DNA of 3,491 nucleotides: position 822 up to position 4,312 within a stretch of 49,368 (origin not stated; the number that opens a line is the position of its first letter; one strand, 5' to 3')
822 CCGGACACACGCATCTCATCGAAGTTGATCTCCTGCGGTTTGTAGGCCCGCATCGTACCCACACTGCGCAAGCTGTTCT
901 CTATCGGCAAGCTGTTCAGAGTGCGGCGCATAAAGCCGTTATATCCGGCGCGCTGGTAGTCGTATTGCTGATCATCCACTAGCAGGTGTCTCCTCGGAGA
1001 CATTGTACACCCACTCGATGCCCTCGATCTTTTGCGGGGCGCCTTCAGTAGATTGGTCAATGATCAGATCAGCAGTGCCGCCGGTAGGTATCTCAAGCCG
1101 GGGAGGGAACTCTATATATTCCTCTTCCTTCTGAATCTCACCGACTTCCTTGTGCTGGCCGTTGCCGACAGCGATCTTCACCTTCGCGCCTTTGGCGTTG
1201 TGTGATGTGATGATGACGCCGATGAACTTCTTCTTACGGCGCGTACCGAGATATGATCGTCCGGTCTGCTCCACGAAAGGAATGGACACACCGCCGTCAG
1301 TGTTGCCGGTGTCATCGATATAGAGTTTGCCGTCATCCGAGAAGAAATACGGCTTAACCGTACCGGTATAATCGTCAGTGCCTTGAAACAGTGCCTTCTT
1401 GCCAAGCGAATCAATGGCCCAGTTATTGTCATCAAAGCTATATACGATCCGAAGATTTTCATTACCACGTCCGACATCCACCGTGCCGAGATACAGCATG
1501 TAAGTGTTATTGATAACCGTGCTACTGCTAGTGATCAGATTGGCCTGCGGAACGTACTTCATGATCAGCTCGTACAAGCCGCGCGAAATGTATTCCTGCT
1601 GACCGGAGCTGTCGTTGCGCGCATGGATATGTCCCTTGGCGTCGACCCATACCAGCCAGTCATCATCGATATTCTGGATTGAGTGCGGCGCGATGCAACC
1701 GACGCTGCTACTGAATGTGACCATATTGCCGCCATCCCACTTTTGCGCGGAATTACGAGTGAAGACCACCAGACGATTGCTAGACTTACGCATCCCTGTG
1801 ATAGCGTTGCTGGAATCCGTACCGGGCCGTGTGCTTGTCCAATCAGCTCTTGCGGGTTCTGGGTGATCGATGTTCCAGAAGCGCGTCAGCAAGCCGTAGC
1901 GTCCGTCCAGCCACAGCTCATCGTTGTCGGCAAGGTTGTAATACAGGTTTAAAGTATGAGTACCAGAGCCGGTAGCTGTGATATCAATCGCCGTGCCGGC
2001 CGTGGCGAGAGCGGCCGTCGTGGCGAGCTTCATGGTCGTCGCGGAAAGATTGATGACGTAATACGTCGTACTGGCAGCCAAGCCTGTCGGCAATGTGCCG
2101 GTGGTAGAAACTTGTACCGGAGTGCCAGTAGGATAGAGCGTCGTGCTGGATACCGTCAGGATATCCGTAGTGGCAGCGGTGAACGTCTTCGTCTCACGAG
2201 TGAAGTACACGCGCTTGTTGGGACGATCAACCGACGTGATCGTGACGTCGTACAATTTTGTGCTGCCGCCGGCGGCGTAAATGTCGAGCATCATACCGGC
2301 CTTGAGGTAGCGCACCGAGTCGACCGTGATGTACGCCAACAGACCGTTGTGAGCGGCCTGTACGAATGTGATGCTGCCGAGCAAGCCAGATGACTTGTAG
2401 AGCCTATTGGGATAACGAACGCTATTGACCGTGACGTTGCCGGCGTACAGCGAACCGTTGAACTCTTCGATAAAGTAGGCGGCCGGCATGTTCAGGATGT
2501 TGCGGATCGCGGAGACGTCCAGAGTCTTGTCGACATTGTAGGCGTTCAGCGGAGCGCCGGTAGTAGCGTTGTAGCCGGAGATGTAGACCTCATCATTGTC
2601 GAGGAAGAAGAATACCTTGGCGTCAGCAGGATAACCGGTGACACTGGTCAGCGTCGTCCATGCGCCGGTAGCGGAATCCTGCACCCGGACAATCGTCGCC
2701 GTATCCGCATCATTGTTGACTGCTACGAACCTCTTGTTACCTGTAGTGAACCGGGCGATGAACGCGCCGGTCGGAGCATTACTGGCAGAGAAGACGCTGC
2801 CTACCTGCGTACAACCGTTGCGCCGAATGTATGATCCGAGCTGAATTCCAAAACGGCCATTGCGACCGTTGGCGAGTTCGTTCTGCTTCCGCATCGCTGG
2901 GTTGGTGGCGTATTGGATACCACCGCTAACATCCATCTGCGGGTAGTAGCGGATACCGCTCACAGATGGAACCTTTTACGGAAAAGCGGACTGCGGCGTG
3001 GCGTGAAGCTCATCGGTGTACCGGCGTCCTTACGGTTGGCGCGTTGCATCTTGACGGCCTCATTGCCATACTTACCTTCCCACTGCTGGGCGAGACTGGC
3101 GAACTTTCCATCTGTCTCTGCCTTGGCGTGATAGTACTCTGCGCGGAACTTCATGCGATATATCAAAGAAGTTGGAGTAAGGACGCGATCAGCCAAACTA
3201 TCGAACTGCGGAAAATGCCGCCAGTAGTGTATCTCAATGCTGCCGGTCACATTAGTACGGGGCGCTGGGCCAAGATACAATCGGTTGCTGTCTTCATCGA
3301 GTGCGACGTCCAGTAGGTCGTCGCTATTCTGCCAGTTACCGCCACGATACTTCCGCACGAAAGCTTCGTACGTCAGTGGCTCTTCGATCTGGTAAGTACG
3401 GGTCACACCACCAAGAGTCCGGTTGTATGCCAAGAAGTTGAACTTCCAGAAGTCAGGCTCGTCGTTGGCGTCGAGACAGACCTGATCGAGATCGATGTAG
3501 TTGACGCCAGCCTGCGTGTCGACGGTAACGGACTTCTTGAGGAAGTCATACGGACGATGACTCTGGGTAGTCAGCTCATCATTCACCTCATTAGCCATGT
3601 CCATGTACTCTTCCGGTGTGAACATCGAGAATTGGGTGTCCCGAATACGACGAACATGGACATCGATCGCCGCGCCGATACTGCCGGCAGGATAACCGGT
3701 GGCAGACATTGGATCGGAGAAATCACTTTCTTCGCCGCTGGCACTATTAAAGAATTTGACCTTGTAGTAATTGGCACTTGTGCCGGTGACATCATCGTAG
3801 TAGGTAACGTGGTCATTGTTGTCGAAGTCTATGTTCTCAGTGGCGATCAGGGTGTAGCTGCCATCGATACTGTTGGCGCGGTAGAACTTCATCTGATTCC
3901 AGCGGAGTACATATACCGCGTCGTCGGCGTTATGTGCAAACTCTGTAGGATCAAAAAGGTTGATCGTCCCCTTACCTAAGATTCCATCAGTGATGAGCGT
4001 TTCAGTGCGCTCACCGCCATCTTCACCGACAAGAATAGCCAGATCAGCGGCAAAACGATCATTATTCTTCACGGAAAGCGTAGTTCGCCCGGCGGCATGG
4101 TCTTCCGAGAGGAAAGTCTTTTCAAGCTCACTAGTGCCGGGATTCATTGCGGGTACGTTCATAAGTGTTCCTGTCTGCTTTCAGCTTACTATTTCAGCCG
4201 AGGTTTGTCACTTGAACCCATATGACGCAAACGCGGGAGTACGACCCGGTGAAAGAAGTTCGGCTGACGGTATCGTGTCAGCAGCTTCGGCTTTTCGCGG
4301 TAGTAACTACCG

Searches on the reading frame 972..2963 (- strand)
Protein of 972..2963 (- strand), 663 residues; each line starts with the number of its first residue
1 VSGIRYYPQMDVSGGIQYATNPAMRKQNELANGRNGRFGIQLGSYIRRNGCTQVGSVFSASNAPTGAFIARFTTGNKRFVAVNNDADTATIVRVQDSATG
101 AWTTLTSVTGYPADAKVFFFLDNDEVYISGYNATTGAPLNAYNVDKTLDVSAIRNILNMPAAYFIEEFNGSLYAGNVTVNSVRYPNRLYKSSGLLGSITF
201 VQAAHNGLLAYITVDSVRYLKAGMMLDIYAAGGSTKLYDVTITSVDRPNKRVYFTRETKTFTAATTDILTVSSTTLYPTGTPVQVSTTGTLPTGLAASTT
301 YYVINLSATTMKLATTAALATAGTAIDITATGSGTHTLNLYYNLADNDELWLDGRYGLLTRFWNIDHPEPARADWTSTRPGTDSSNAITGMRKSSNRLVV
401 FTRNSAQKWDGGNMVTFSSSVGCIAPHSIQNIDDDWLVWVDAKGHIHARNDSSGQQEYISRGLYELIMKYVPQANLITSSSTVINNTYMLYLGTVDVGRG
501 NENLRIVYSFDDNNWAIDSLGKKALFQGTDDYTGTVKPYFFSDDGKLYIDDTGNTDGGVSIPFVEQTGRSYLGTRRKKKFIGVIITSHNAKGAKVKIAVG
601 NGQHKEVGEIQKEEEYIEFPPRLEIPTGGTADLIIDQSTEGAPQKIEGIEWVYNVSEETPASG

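Call 10: search_protein_families(library=phrogs, proteins=[window:972-2963:-])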
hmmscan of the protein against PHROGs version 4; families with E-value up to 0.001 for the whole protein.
window:972-2963:- (663 aa): 2 families
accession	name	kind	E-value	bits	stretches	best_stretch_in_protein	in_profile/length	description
phrog_30390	-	unknown function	7e-12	45.6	1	263-345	459-542/766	-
phrog_14242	-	head and packaging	0.00029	20.6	1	210-302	150-241/396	major head protein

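Call 16: search_protein_families(library=pfam, proteins=[window:972-2963:-], max_evalue=0.01)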
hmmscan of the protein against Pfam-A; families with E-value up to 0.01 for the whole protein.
window:972-2963:- (663 aa): 1 family
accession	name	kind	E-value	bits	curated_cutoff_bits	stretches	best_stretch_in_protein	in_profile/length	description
PF18313.7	TLP1_add_C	-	0.0043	17.4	26.1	0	59-101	32-74/83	Thiolase-like protein type 1 additional C-terminal domain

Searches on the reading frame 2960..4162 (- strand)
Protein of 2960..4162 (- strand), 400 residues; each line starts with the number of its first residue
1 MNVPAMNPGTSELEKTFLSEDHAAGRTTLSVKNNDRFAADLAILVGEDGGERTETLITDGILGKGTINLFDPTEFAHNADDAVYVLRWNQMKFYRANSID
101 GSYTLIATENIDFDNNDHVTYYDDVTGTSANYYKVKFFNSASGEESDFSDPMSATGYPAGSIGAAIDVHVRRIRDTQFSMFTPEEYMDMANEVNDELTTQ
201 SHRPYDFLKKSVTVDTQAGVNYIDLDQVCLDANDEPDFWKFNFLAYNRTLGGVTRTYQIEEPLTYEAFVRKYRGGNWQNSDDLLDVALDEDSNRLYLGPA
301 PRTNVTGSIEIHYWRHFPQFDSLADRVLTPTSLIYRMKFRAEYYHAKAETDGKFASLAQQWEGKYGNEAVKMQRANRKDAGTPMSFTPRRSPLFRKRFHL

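Call 10: search_protein_families(library=phrogs, proteins=[window:2960-4162:-])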
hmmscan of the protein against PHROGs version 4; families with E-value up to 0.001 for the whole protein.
window:2960-4162:- (400 aa): 1 family
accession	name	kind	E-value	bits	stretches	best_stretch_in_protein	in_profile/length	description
phrog_10775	-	tail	0.00073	20.3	0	275-390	124-235/237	tail protein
